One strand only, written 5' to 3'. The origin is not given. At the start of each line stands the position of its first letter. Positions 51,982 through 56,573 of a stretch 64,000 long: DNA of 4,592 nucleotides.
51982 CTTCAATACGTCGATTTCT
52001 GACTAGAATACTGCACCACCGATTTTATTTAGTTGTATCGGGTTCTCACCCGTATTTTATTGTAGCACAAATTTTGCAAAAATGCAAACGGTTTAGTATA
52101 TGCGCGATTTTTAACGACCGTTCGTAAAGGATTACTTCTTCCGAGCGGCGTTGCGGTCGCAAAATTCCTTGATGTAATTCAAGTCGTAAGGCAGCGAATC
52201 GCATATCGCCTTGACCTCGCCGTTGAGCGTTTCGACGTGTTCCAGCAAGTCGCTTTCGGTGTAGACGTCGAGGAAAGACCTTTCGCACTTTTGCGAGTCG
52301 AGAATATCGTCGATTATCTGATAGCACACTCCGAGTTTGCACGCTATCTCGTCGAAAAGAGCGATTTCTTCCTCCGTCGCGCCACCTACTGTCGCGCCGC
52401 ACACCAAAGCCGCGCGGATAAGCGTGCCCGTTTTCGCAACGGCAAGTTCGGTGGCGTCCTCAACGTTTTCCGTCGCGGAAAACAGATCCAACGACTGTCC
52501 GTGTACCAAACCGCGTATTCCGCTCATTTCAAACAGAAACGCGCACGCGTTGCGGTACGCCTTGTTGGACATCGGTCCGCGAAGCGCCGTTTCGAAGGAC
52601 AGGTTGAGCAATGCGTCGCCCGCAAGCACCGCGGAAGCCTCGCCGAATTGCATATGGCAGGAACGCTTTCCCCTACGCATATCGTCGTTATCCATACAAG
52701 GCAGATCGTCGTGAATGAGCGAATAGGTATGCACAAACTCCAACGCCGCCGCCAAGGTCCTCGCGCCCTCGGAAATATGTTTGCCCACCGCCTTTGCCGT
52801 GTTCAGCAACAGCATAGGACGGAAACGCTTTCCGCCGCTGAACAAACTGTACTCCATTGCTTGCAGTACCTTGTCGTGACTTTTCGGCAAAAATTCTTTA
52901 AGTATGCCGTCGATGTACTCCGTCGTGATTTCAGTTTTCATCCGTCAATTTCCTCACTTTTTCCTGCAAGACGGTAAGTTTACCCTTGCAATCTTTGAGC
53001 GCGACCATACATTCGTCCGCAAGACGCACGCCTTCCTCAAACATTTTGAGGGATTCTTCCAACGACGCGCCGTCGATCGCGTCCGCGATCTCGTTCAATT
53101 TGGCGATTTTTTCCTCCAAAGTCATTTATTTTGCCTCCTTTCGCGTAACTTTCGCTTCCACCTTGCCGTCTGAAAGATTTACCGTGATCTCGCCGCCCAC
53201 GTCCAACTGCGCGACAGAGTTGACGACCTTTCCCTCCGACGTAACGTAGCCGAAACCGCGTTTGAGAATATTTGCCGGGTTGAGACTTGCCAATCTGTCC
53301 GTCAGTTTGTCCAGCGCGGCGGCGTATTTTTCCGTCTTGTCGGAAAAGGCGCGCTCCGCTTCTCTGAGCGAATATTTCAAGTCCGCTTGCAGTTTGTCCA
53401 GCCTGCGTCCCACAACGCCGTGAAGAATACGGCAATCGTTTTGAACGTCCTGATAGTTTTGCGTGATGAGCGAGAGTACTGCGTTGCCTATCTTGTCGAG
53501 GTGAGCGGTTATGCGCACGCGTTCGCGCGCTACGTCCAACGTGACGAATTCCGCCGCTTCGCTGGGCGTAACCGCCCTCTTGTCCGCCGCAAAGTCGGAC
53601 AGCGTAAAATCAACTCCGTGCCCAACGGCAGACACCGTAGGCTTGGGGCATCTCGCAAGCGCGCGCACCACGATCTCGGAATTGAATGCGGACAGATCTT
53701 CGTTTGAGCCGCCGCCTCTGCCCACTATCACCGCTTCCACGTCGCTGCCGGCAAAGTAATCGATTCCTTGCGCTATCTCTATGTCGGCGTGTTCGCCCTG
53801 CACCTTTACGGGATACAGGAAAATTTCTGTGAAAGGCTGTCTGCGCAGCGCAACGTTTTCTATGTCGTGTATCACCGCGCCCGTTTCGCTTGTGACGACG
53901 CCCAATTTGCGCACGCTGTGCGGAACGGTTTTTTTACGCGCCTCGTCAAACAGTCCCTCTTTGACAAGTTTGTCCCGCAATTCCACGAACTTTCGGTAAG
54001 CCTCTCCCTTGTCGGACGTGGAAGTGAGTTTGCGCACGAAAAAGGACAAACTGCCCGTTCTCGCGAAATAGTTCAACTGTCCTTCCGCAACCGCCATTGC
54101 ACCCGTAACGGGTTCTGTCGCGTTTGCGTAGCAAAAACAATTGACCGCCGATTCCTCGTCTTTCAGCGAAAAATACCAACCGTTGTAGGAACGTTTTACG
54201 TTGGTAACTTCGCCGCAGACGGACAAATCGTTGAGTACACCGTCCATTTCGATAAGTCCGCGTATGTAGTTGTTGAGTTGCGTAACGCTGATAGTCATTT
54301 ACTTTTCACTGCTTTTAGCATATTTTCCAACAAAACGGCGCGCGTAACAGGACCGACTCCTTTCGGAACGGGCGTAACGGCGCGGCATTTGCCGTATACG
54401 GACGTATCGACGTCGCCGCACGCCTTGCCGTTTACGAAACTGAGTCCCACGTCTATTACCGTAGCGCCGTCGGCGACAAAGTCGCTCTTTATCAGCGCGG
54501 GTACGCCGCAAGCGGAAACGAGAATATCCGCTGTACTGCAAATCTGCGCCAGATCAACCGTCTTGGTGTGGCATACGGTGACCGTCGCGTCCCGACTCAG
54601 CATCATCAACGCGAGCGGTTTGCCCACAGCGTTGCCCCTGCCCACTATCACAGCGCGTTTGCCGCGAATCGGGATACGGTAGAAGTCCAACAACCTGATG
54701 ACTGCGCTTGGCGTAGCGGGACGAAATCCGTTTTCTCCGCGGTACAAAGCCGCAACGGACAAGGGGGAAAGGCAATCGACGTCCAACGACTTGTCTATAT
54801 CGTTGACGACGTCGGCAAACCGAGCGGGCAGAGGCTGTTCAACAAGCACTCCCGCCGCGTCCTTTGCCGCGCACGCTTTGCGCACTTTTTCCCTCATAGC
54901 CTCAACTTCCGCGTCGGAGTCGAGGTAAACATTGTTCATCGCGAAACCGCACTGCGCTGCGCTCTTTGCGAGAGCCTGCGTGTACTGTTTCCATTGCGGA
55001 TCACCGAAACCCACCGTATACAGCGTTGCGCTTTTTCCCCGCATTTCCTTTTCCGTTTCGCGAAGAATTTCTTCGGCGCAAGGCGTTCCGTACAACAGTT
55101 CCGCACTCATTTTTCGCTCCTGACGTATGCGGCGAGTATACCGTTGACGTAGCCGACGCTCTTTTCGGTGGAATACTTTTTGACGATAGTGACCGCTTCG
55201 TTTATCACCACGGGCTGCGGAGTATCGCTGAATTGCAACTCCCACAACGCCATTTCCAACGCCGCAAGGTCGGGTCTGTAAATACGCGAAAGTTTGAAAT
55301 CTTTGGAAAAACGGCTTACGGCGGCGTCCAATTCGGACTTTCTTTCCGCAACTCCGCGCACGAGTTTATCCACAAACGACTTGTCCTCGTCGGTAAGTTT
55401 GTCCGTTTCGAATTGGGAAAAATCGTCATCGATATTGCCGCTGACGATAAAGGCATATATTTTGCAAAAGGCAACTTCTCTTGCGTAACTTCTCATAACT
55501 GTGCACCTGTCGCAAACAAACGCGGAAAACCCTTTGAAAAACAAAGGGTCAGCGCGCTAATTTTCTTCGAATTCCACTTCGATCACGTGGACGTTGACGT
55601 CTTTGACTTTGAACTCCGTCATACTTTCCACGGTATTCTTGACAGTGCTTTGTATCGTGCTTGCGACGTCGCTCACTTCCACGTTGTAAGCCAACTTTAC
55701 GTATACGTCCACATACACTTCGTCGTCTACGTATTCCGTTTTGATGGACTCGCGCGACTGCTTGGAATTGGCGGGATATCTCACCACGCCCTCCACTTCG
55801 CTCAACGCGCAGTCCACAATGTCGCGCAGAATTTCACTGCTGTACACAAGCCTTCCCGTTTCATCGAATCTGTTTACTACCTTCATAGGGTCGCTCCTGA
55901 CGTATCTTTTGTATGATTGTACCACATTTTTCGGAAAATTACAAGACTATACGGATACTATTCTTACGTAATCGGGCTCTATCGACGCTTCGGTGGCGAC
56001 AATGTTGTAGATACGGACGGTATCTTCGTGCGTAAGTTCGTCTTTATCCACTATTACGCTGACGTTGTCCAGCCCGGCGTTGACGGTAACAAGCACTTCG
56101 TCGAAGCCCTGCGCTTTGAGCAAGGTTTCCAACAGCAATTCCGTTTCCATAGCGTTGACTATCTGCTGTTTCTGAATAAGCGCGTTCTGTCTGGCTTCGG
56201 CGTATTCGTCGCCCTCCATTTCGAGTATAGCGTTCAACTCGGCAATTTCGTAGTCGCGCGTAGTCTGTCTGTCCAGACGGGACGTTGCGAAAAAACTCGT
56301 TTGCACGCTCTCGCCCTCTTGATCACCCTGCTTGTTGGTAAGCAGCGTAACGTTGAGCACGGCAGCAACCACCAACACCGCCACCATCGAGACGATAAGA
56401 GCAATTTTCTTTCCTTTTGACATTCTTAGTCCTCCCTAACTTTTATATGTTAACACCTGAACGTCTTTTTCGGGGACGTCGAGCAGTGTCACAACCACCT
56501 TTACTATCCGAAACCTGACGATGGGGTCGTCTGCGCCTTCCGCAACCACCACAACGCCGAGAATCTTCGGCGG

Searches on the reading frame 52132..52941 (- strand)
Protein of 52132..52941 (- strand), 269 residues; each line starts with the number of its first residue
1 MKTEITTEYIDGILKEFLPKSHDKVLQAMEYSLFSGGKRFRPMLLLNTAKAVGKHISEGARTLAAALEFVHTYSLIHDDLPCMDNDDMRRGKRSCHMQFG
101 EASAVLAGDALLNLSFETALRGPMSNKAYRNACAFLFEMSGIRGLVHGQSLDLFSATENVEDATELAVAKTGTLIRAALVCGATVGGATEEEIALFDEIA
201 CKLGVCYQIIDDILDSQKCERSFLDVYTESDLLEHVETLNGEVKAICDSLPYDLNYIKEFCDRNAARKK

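Call 4: search_protein_families(library=pfam, proteins=[window:52132-52941:-])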
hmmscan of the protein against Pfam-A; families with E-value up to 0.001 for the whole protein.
window:52132-52941:- (269 aa): 1 family
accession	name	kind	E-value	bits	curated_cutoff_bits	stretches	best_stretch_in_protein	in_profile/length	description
PF00348.22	polyprenyl_synt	-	6.8e-44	150.4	27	1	24-221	3-196/251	Polyprenyl synthetase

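Call 5: search_protein_families(library=ncbifam, proteins=[window:52132-52941:-])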
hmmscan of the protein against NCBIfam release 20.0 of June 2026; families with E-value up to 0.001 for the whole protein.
window:52132-52941:- (269 aa): 16 families
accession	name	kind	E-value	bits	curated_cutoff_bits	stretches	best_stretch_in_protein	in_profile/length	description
NF045485.1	FPPsyn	subfamily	6.9e-64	215.8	275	1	9-220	7-224/288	farnesyl diphosphate synthase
NF045685.1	GGPPSynCrtE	equivalog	2e-50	171.5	460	1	21-218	26-227/293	geranylgeranyl diphosphate synthase CrtE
NF007877.0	PRK10581.1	equivalog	9.4e-48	162.9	321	1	16-215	20-227/299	(2E,6E)-farnesyl diphosphate synthase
NF040698.1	IdsA_Meth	equivalog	2.6e-43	148.5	468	1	9-234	17-239/328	short chain isoprenyl diphosphate synthase IdsA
NF041169.1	f2_encap_cargo4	exception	1.2e-42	146.3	450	1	35-215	48-224/334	family 2 encapsulin nanocompartment cargo protein polyprenyl transferase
NF041003.1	GGPP_syn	equivalog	1.3e-35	123.1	500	1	9-217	12-220/326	geranylgeranyl diphosphate synthase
NF008140.0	PRK10888.1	equivalog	3.2e-26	92.4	412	1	26-240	33-239/323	octaprenyl diphosphate synthase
NF040789.2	gerfarn_diphsyn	equivalog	1e-24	87.4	560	1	11-239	19-261/345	geranylfarnesyl diphosphate synthase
NF042417.1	NPPPS_Mycobact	equivalog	3.1e-24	85.6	600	1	10-239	29-250/335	nonaprenyl/(2E,6E)-farnesyl/geranylgeranyl diphosphat synthase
NF045628.1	HxpDPsynlarge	equivalog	4.3e-24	85.1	500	1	10-221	8-212/311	hexaprenyl-diphosphate synthase large subunit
NF045549.1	GGPPsyn_IdsB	equivalog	6.7e-24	84.6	475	1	35-214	63-239/346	geranylgeranyl diphosphate synthase IdsB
TIGR02749.1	prenyl_cyano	equivalog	6.7e-24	84.5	383.2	1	21-220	27-223/322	solanesyl diphosphate synthase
TIGR02748.1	GerC3_HepT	equivalog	5.4e-23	81.6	456.55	1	9-222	15-221/319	heptaprenyl diphosphate synthase component II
NF040627.1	GFPS_Meth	equivalog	1e-22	80.9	600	1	8-220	10-214/285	geranylfarnesyl diphosphate synthase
NF040936.1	hexpp_archaea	equivalog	4.8e-17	62.2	400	1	7-224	11-213/275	hexaprenyl pyrophosphate synthase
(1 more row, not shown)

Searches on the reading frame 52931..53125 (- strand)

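Call 4: search_protein_families(library=pfam, proteins=[window:52931-53125:-])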
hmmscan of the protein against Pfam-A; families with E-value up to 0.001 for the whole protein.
window:52931-53125:- (64 aa): 2 families
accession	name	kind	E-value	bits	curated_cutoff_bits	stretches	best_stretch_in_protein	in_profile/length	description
PF02609.21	Exonuc_VII_S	-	6.6e-09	36.1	24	1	4-51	2-51/52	Exonuclease VII small subunit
PF11083.13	Relaxase_C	-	0.00033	21.3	30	0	34-61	26-53/125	C-terminal helical hairpin domain from relaxase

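Call 5: search_protein_families(library=ncbifam, proteins=[window:52931-53125:-])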
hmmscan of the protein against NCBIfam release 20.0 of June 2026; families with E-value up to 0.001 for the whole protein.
window:52931-53125:- (64 aa): 13 families
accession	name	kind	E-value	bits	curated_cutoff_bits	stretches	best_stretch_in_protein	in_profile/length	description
NF002140.0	PRK00977.1-4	equivalog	2.2e-11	43.4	71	1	4-60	13-71/81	exodeoxyribonuclease VII small subunit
TIGR01280.1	xseB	equivalog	3.1e-10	40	35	1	4-55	3-56/57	exodeoxyribonuclease VII small subunit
NF010669.0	PRK14066.1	equivalog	1.8e-06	28.1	113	1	4-54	7-59/76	exodeoxyribonuclease VII small subunit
NF010670.0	PRK14067.1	equivalog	4.4e-06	26.3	107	1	2-55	9-64/81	exodeoxyribonuclease VII small subunit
NF010667.0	PRK14064.1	equivalog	4.8e-06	26.8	134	1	2-47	7-54/75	exodeoxyribonuclease VII small subunit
NF010672.0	PRK14069.1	equivalog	7.8e-06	26.1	123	1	2-56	9-65/95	exodeoxyribonuclease VII small subunit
NF002141.0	PRK00977.1-5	equivalog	2.4e-05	24.1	92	1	4-59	24-81/93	exodeoxyribonuclease VII small subunit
NF002139.0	PRK00977.1-3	equivalog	2.8e-05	24.2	68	1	3-53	15-67/84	exodeoxyribonuclease VII small subunit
NF010671.0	PRK14068.1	equivalog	3.2e-05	23.9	95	1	3-53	8-60/76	exodeoxyribonuclease VII small subunit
NF010673.0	PRK14070.1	equivalog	6.3e-05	23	119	1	1-50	1-52/75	exodeoxyribonuclease VII small subunit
NF002138.0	PRK00977.1-2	equivalog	0.00013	21.6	77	1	2-51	7-58/77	exodeoxyribonuclease VII small subunit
NF002137.0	PRK00977.1-1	equivalog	0.00019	21.2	94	1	3-55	11-65/80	exodeoxyribonuclease VII small subunit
NF010666.0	PRK14063.1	equivalog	0.00026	21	111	1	1-53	7-61/78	exodeoxyribonuclease VII small subunit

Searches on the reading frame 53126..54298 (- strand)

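Call 4: search_protein_families(library=pfam, proteins=[window:53126-54298:-])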
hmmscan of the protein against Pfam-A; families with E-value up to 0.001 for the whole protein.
window:53126-54298:- (390 aa): 2 families
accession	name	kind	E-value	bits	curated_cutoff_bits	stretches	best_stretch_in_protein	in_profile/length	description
PF02601.20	Exonuc_VII_L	-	2.5e-72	244.5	35.9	2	116-286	1-172/315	Exonuclease VII, large subunit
PF13742.12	tRNA_anti_2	-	1.2e-15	58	27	1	3-91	1-94/95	OB-fold nucleic acid binding domain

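Call 5: search_protein_families(library=ncbifam, proteins=[window:53126-54298:-])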
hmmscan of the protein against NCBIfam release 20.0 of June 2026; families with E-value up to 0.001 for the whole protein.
window:53126-54298:- (390 aa): 1 family
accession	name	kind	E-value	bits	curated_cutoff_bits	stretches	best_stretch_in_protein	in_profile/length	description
TIGR00237.1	xseA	equivalog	3.2e-106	355.8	180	1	4-385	1-389/389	exodeoxyribonuclease VII large subunit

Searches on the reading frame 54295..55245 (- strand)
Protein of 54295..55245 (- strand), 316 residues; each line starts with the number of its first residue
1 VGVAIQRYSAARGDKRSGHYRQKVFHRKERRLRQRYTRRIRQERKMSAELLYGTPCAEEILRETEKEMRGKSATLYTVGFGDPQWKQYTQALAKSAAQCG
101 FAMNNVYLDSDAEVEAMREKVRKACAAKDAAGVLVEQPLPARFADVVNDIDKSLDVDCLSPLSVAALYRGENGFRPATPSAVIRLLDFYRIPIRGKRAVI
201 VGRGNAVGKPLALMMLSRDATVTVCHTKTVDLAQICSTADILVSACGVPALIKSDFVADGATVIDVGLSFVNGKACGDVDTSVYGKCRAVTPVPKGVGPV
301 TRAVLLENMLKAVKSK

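Call 4: search_protein_families(library=pfam, proteins=[window:54295-55245:-])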
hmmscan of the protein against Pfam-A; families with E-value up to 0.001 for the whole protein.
window:54295-55245:- (316 aa): 2 families
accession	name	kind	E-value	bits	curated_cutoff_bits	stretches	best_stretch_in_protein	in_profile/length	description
PF02882.25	THF_DHG_CYH_C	-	4.3e-57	192.3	27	1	161-315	2-158/160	Tetrahydrofolate dehydrogenase/cyclohydrolase, NAD(P)-binding domain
PF00763.28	THF_DHG_CYH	-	1e-10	42.3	32.8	1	52-157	2-115/115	Tetrahydrofolate dehydrogenase/cyclohydrolase, catalytic domain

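Call 5: search_protein_families(library=ncbifam, proteins=[window:54295-55245:-])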
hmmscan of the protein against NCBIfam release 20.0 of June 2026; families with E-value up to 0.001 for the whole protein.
window:54295-55245:- (316 aa): 30 families (the best 25 are shown)
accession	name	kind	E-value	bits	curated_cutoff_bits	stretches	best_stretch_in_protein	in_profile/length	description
NF010769.0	PRK14172.1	equivalog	1.4e-64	218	392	1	81-313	41-277/278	bifunctional 5,10-methylene-tetrahydrofolate dehydrogenase/ 5,10-methylene-tetrahydrofolate cyclohydrolase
NF010770.0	PRK14173.1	equivalog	2.7e-64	217.2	411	1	46-314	1-279/287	bifunctional 5,10-methylene-tetrahydrofolate dehydrogenase/ 5,10-methylene-tetrahydrofolate cyclohydrolase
NF010775.0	PRK14178.1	equivalog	1.8e-62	211.2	465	1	59-315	14-273/279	bifunctional methylenetetrahydrofolate dehydrogenase/methenyltetrahydrofolate cyclohydrolase FolD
NF010783.0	PRK14186.1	equivalog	4.4e-59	200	333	1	73-313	33-282/297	bifunctional methylenetetrahydrofolate dehydrogenase/methenyltetrahydrofolate cyclohydrolase FolD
NF010773.0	PRK14176.1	equivalog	2.8e-58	197.6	437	1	67-314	33-284/287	bifunctional 5,10-methylene-tetrahydrofolate dehydrogenase/ 5,10-methylene-tetrahydrofolate cyclohydrolase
NF010787.0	PRK14191.1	equivalog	1.1e-57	195.4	423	1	78-315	37-279/285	bifunctional methylenetetrahydrofolate dehydrogenase/methenyltetrahydrofolate cyclohydrolase FolD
NF010786.0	PRK14189.1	subfamily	3.1e-57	193.9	421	1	67-313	27-278/285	bifunctional methylenetetrahydrofolate dehydrogenase/methenyltetrahydrofolate cyclohydrolase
NF010781.0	PRK14184.1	equivalog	4.1e-56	190.2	438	1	59-315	20-282/286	bifunctional 5,10-methylene-tetrahydrofolate dehydrogenase/ 5,10-methylene-tetrahydrofolate cyclohydrolase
NF010766.0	PRK14169.1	equivalog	9.4e-56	189.3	450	1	77-314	36-278/283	bifunctional methylenetetrahydrofolate dehydrogenase/methenyltetrahydrofolate cyclohydrolase FolD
NF010789.1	PRK14193.1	equivalog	9.4e-55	185.8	401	1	67-312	26-277/281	bifunctional methylenetetrahydrofolate dehydrogenase/methenyltetrahydrofolate cyclohydrolase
NF010776.0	PRK14179.1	equivalog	1.1e-53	182.3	445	1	78-314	40-279/284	bifunctional methylenetetrahydrofolate dehydrogenase/methenyltetrahydrofolate cyclohydrolase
NF041156.1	FolD_Thplmales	equivalog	4.2e-53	180.3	480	1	86-314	45-273/277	bifunctional methylenetetrahydrofolate dehydrogenase/methenyltetrahydrofolate cyclohydrolase FolD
NF010785.0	PRK14188.1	subfamily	1e-52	179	396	1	78-314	41-287/297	bifunctional methylenetetrahydrofolate dehydrogenase/methenyltetrahydrofolate cyclohydrolase FolD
NF010778.0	PRK14181.1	equivalog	1.9e-52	178.5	503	1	50-313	2-282/287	bifunctional methylenetetrahydrofolate dehydrogenase/methenyltetrahydrofolate cyclohydrolase FolD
NF008058.0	PRK10792.1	equivalog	3.5e-52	177.2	355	1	62-314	25-280/285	bifunctional methylenetetrahydrofolate dehydrogenase/methenyltetrahydrofolate cyclohydrolase FolD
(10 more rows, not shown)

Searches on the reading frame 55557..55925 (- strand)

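Call 4: search_protein_families(library=pfam, proteins=[window:55557-55925:-])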
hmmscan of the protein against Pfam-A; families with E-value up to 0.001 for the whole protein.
window:55557-55925:- (122 aa): 1 family
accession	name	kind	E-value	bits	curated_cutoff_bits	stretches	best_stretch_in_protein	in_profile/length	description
PF03780.18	Asp23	-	1.6e-17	64.3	28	1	23-117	2-107/108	Asp23 family, cell envelope-related function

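Call 5: search_protein_families(library=ncbifam, proteins=[window:55557-55925:-])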
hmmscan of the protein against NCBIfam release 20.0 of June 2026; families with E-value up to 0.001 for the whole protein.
window:55557-55925:- (122 aa): 1 family
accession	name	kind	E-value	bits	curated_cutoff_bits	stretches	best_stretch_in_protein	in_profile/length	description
NF033218.1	anchor_AmaP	equivalog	1.7e-06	27.9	55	1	21-114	82-166/166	alkaline shock response membrane anchor protein AmaP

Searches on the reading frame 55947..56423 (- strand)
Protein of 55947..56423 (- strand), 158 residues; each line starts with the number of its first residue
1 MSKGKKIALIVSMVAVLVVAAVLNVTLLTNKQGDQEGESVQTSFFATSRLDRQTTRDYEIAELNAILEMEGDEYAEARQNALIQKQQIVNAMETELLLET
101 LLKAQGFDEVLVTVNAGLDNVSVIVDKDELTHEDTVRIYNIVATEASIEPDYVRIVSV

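Call 4: search_protein_families(library=pfam, proteins=[window:55947-56423:-])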
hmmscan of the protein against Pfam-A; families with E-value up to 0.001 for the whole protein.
window:55947-56423:- (158 aa): 1 family
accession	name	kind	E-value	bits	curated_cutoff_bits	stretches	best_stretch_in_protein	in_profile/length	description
PF12685.13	SpoIIIAH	-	3.7e-24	86.2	30.6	1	32-155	71-191/191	SpoIIIAH-like protein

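Call 5: search_protein_families(library=ncbifam, proteins=[window:55947-56423:-])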
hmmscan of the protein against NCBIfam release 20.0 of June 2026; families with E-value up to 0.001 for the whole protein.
window:55947-56423:- (158 aa): 0 families
